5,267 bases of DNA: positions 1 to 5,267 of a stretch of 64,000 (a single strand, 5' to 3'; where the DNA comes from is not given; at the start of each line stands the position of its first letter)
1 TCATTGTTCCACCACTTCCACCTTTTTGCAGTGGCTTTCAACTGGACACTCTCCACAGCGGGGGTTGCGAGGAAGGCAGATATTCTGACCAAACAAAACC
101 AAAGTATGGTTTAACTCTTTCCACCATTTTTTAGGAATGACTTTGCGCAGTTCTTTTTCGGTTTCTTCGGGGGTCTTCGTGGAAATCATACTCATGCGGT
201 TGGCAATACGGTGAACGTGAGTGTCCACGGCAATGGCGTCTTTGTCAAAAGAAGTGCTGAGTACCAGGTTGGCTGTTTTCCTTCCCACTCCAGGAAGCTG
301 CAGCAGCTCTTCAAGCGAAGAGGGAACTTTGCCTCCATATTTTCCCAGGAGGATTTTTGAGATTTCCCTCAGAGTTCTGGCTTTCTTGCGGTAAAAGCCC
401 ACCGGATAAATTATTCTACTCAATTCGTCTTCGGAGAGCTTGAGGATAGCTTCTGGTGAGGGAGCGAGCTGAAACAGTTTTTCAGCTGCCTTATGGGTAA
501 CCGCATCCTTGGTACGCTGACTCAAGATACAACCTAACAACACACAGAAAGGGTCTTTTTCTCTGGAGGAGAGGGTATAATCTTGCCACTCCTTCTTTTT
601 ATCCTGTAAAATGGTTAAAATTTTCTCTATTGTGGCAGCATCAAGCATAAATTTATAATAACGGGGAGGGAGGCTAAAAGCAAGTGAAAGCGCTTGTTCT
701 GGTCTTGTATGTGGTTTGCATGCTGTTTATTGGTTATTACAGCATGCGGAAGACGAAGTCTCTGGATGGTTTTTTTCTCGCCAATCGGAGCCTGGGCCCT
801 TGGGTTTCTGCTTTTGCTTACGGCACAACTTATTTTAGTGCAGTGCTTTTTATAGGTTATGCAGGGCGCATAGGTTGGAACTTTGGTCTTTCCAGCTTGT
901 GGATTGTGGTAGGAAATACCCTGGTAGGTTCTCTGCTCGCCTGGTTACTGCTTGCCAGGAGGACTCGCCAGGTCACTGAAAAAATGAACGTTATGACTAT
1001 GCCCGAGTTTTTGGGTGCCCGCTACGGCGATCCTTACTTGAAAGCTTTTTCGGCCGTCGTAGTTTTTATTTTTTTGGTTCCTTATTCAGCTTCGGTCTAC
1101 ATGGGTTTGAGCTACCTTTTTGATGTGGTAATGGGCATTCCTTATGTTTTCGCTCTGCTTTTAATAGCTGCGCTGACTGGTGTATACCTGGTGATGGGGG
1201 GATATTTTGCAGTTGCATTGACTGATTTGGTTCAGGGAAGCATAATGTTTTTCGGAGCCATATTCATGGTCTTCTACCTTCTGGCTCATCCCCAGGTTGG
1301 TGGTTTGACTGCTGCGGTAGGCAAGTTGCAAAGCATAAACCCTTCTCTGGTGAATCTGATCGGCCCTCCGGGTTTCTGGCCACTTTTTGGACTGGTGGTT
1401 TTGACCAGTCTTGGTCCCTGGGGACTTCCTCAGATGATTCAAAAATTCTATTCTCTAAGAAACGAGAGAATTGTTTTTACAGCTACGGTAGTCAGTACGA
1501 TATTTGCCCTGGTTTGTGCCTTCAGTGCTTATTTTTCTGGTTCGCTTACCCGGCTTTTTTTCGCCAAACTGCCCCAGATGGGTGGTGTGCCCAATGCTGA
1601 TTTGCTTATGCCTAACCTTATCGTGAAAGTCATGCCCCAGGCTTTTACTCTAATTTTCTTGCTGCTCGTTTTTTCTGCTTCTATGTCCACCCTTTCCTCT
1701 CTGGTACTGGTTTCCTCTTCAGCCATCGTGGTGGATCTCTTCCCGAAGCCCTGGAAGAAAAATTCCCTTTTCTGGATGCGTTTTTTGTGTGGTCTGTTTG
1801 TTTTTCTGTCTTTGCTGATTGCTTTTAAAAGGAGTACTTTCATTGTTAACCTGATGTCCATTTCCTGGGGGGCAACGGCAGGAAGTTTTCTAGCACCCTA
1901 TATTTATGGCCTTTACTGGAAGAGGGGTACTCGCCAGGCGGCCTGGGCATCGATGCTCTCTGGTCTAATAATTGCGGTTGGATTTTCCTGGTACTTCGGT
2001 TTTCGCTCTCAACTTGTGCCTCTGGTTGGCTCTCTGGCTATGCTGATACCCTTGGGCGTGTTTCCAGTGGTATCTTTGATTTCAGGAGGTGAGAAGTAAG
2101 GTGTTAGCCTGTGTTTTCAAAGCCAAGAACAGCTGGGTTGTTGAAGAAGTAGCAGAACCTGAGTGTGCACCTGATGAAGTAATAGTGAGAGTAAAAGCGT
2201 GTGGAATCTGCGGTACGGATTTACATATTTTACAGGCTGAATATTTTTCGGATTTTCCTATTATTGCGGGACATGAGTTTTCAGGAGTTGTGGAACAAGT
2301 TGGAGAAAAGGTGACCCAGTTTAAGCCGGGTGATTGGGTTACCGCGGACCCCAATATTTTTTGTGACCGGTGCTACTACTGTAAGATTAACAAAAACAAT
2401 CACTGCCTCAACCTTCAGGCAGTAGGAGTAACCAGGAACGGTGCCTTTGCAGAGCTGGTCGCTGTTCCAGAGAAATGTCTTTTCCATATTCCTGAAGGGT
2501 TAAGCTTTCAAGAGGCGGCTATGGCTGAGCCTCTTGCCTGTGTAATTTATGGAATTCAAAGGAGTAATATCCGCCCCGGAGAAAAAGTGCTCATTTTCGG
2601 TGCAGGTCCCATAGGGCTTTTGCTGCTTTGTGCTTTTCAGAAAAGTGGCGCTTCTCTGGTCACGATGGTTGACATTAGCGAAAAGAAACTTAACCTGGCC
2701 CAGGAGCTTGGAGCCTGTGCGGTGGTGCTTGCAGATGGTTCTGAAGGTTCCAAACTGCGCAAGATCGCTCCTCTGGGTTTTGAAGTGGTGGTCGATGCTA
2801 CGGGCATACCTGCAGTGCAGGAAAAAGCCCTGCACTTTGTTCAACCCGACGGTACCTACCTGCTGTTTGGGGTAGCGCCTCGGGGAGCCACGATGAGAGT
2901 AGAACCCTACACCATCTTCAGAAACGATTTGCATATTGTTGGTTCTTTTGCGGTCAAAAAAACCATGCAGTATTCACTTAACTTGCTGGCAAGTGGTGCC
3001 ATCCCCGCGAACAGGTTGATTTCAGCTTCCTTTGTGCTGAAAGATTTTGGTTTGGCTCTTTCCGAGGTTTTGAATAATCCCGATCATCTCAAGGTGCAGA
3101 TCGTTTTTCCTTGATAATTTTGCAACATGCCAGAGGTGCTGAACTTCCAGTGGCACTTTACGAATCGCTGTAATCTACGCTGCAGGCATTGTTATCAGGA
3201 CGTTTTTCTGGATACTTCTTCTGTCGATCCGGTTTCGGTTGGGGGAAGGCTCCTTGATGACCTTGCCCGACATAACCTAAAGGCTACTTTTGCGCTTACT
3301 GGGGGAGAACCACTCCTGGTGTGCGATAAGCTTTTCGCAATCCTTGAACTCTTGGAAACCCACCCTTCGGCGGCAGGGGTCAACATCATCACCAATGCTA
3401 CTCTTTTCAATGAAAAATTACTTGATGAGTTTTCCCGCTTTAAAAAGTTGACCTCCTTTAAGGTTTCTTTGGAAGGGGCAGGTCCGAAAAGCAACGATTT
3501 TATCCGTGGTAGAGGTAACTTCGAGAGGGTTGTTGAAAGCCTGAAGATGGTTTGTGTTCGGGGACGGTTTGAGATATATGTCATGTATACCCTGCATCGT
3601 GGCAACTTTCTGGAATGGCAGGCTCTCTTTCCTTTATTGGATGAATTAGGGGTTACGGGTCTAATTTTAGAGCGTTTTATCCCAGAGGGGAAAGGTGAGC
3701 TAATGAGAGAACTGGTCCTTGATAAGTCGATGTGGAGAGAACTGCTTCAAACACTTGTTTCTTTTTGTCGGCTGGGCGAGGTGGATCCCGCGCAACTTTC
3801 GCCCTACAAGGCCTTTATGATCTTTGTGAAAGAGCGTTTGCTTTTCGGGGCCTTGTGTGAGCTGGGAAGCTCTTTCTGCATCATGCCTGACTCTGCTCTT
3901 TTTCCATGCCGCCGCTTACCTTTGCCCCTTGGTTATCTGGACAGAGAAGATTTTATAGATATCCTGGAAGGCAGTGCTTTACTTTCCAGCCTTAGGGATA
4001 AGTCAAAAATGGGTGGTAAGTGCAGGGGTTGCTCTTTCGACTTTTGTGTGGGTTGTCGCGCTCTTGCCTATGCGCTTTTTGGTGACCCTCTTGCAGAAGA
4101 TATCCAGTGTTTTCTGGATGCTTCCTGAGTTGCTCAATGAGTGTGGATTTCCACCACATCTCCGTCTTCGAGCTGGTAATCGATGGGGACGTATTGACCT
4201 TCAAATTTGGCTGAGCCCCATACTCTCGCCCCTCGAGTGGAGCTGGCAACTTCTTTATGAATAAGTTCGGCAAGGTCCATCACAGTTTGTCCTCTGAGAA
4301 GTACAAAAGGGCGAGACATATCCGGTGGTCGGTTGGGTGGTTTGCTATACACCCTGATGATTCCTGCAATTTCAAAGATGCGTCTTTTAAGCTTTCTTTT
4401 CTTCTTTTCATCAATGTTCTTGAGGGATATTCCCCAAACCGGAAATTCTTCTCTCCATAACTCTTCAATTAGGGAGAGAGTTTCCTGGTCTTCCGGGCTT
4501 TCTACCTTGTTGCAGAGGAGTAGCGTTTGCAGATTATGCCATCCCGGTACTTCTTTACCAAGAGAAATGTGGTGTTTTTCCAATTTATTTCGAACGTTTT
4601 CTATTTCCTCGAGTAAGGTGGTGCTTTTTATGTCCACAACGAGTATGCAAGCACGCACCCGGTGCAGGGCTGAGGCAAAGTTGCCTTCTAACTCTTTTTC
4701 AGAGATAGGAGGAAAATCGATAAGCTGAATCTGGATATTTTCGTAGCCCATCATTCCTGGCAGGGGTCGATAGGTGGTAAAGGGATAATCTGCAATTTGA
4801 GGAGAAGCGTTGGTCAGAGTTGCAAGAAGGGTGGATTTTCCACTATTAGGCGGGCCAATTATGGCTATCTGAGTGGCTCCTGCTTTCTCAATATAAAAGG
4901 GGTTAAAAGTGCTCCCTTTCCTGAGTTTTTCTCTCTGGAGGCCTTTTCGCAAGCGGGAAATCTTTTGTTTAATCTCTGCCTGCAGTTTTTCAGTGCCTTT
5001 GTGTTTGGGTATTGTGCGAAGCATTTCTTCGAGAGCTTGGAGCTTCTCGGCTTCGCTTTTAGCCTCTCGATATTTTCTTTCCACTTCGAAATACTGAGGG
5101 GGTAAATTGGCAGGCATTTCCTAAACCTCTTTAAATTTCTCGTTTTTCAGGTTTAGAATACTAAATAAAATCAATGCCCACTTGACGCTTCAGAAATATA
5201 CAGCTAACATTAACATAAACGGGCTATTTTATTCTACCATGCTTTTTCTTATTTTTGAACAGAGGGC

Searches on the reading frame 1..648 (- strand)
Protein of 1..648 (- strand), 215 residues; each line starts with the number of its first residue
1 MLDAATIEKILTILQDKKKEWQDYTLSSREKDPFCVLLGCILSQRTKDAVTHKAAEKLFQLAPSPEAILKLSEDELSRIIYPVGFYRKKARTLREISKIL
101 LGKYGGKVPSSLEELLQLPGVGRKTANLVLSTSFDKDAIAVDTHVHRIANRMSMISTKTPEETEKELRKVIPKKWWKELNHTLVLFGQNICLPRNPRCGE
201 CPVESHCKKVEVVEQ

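Call 8: search_protein_families(library=pfam, proteins=[window:1-648:-], max_evalue=0.00001)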
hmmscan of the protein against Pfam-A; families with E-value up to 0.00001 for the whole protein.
window:1-648:- (215 aa): 4 families
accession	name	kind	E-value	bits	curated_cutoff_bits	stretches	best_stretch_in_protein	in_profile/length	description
PF00730.31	HhH-GPD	-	9.7e-29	100.3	26.2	1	39-173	2-108/108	HhH-GPD superfamily base excision DNA repair protein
PF00633.29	HHH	-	4e-10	39.5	24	1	103-131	1-29/30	Helix-hairpin-helix motif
PF22175.2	Ogg-HhH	-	5.8e-06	26.4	27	1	17-165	4-155/173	8-oxoguanine DNA glycosylase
PF14520.12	HHH_5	-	8.9e-06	26.5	27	0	113-140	2-30/57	Helix-hairpin-helix domain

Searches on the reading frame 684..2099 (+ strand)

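Call 8: search_protein_families(library=pfam, proteins=[window:684-2099:+], max_evalue=0.00001)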
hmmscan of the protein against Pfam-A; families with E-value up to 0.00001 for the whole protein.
window:684-2099:+ (471 aa): 1 family
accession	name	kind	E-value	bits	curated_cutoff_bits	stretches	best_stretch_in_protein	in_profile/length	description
PF00474.23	SSF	-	5.4e-59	200.5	22.8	1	30-427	1-406/406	Sodium:solute symporter family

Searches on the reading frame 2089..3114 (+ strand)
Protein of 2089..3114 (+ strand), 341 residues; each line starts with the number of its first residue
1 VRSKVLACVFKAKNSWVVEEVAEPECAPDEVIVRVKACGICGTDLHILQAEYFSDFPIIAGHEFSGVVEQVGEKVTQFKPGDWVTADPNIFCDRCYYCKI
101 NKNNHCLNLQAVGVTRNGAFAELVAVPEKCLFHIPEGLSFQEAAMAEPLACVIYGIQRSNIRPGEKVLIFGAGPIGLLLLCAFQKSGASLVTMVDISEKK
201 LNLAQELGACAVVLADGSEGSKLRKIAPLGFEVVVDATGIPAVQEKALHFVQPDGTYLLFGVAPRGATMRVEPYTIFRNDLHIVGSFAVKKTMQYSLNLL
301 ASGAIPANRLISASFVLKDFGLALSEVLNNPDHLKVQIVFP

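Call 8: search_protein_families(library=pfam, proteins=[window:2089-3114:+], max_evalue=0.00001)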
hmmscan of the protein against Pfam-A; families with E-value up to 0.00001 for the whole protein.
window:2089-3114:+ (341 aa): 3 families
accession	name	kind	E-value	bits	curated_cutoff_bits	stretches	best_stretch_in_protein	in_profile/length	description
PF08240.17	ADH_N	-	1e-31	109.7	23.5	1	28-136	2-104/104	Alcohol dehydrogenase GroES-like domain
PF00107.32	ADH_zinc_N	-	5.6e-18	65.6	31.8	1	174-301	1-128/129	Zinc-binding dehydrogenase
PF16912.11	Glu_dehyd_C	-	3.9e-12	46.5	34.9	1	157-275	25-143/211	Glucose dehydrogenase C-terminus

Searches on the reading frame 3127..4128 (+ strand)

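Call 8: search_protein_families(library=pfam, proteins=[window:3127-4128:+], max_evalue=0.00001)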
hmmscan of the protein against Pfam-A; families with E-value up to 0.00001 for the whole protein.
window:3127-4128:+ (333 aa): 2 families
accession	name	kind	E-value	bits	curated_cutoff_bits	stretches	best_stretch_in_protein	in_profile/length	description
PF04055.27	Radical_SAM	-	2.7e-18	67.1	29.5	1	11-160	3-154/166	Radical SAM superfamily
PF13353.11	Fer4_12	-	4.8e-06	27.3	22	1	10-101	10-100/137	4Fe-4S single cluster domain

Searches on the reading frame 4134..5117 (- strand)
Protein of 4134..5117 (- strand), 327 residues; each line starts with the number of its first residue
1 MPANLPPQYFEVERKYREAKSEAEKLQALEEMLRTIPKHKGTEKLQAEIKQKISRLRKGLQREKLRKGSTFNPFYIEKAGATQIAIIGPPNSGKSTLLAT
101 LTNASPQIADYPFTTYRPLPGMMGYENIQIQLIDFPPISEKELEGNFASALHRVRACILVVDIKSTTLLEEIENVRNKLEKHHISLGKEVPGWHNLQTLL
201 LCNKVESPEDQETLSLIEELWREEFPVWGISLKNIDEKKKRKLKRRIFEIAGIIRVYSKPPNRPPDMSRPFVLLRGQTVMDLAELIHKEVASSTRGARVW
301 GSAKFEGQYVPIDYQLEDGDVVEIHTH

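Call 8: search_protein_families(library=pfam, proteins=[window:4134-5117:-], max_evalue=0.00001)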
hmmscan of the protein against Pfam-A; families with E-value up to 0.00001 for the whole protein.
window:4134-5117:- (327 aa): 3 families
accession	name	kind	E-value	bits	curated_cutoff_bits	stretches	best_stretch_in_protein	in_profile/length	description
PF01926.29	MMR_HSR1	-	1.8e-18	67.1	21.9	1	83-181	1-105/113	50S ribosome-binding GTPase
PF02824.27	TGS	-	5.9e-18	65.1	22.2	1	254-326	1-60/60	TGS domain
PF02421.24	FeoB_N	-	1.8e-08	34.5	27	1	83-138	2-57/156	Ferrous iron transport protein B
